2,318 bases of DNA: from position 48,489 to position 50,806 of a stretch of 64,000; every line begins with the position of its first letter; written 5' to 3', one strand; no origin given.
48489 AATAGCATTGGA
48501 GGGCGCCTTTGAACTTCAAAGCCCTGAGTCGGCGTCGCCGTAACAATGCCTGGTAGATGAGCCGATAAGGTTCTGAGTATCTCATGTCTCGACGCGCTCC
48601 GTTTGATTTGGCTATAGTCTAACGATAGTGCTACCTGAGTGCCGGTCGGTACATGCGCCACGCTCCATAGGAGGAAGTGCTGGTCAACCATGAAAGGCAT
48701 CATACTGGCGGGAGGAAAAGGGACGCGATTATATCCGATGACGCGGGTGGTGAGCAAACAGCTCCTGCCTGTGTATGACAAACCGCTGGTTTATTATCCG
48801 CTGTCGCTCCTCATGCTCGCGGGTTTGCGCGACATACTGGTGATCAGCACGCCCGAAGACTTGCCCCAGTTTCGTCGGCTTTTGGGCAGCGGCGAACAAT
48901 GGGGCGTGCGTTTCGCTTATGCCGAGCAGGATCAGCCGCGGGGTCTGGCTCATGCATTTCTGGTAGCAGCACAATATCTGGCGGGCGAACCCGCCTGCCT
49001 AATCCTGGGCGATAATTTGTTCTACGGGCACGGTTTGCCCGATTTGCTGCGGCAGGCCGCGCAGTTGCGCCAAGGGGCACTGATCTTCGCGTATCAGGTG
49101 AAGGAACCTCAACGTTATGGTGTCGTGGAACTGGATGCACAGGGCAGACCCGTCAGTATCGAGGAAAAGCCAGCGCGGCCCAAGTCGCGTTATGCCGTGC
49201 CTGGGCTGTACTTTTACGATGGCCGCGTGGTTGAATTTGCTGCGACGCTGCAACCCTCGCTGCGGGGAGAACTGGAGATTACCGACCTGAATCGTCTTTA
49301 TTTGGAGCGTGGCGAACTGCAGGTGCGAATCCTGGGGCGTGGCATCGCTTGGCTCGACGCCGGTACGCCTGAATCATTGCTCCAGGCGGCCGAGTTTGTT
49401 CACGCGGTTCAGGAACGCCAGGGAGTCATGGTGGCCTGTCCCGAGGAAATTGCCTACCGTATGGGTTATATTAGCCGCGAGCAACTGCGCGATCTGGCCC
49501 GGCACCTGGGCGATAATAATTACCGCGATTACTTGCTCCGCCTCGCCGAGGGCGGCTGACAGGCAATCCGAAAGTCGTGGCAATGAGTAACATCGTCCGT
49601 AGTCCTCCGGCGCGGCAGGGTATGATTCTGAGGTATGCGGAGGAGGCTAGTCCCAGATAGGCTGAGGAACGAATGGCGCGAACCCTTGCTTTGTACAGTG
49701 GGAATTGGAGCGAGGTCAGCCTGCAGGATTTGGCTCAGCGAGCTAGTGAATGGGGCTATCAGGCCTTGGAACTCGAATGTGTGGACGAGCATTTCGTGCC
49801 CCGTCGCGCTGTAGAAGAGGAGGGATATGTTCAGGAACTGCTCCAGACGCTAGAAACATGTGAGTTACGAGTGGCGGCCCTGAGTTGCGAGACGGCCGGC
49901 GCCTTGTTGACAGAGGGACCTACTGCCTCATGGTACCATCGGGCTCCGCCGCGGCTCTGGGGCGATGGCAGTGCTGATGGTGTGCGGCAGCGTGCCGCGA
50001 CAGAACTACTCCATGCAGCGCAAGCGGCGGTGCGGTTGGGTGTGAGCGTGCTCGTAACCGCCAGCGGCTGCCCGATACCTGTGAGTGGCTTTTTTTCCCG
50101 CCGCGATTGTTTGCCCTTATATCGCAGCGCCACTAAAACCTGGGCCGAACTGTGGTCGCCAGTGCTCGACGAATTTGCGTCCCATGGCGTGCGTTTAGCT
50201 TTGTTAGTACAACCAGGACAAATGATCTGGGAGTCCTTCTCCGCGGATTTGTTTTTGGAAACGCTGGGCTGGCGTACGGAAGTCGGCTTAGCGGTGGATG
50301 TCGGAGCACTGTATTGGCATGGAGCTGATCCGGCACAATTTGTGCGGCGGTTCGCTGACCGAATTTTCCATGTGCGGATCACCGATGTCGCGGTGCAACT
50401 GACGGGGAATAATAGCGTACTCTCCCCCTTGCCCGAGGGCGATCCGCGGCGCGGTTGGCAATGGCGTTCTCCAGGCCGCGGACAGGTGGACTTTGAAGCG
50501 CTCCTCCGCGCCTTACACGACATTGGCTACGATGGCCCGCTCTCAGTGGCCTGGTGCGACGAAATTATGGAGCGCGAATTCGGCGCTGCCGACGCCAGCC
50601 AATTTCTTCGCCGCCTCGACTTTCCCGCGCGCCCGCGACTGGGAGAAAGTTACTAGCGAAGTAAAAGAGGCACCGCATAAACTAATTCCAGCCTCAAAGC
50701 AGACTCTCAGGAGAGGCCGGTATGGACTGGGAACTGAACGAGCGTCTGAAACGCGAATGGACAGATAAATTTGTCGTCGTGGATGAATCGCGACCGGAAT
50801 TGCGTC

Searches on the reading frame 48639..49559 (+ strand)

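Call 76: search_protein_families(library=pfam, max_evalue=0.00001, proteins=[window:48639-49559:+])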
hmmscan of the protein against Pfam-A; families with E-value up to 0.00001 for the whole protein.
window:48639-49559:+ (306 aa): 2 families
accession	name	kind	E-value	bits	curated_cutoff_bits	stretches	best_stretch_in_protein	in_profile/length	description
PF00483.29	NTP_transferase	-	2.1e-70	237.5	21.2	1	19-255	1-243/245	Nucleotidyl transferase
PF12804.13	NTP_transf_3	-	9.4e-13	49.1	27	1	20-153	1-124/160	MobA-like NTP transferase domain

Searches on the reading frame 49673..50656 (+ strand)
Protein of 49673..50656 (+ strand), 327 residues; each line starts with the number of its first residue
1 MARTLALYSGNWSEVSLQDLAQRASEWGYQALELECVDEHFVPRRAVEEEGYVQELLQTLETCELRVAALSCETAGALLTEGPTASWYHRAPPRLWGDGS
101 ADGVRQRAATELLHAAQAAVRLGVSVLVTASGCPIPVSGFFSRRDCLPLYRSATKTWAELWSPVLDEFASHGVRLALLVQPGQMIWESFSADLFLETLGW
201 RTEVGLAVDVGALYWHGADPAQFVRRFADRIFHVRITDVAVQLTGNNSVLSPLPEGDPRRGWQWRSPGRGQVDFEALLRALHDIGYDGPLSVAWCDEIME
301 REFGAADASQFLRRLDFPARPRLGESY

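Call 76: search_protein_families(library=pfam, max_evalue=0.00001, proteins=[window:49673-50656:+])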
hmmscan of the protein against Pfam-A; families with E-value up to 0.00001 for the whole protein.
window:49673-50656:+ (327 aa): 1 family
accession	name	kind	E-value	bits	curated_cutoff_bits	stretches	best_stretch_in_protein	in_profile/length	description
PF01261.30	AP_endonuc_2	-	1.5e-27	97.3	31.1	1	22-314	2-248/249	Xylose isomerase-like TIM barrel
